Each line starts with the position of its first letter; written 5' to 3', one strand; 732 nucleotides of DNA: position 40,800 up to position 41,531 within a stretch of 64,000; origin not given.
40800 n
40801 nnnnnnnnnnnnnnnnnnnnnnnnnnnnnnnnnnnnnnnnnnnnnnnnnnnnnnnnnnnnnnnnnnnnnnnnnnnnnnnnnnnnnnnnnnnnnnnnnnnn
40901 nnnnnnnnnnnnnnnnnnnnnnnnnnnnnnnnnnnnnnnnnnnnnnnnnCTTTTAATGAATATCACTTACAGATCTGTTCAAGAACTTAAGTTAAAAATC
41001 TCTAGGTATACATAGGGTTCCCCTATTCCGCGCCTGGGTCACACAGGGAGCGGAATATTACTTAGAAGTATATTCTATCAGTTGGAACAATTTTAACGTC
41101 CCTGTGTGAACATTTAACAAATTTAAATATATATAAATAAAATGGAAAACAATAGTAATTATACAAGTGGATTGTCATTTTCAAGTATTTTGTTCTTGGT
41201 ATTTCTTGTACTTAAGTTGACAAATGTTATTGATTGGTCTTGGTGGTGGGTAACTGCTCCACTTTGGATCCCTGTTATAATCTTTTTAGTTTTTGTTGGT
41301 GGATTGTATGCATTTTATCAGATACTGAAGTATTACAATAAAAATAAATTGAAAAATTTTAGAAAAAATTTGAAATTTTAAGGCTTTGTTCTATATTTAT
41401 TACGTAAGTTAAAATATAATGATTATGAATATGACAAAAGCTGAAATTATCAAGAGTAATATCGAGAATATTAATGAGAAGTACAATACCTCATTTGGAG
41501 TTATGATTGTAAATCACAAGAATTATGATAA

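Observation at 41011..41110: GC-rich ~100-nt structured repeat family with 11-nt inverted arms, four intergenic copies (reference copy B)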

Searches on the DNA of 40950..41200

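Call 12: search_rna_families(source=window, start=40950, end=41200, threshold=evalue, max_evalue=10)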
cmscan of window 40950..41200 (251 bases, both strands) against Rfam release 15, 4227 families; matches with E-value up to 10: 0.
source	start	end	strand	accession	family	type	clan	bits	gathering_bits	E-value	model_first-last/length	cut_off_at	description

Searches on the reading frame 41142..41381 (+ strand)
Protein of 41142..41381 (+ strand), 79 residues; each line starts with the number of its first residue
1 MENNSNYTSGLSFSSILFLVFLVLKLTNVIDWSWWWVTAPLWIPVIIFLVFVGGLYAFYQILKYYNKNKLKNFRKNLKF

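Call 35: search_protein_families(library=pfam, max_evalue=0.01, proteins=[window:41142-41381:+])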
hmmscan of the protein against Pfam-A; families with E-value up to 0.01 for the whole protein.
window:41142-41381:+ (79 aa): 1 family
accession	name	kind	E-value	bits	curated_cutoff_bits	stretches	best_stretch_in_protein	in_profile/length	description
PF10269.14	Tmemb_185A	-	4.6e-05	23.7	23.1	1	24-53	1-28/252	Transmembrane Fragile-X-F protein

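Call 36: search_protein_families(library=phrogs, max_evalue=0.001, proteins=[window:41142-41381:+])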
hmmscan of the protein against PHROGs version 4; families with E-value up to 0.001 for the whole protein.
window:41142-41381:+ (79 aa): 5 families
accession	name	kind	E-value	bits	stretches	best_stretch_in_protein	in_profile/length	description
phrog_1374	-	unknown function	7.3e-24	84.4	1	4-70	9-75/89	-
phrog_20229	-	unknown function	7.2e-08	33.5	1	14-60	4-52/93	-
phrog_6414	-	unknown function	5.9e-06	27.4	1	15-62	6-57/69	-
phrog_7883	-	unknown function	0.00034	21.7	1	19-71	14-67/78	-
phrog_24382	-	unknown function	0.00048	21.3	1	13-74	6-61/69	-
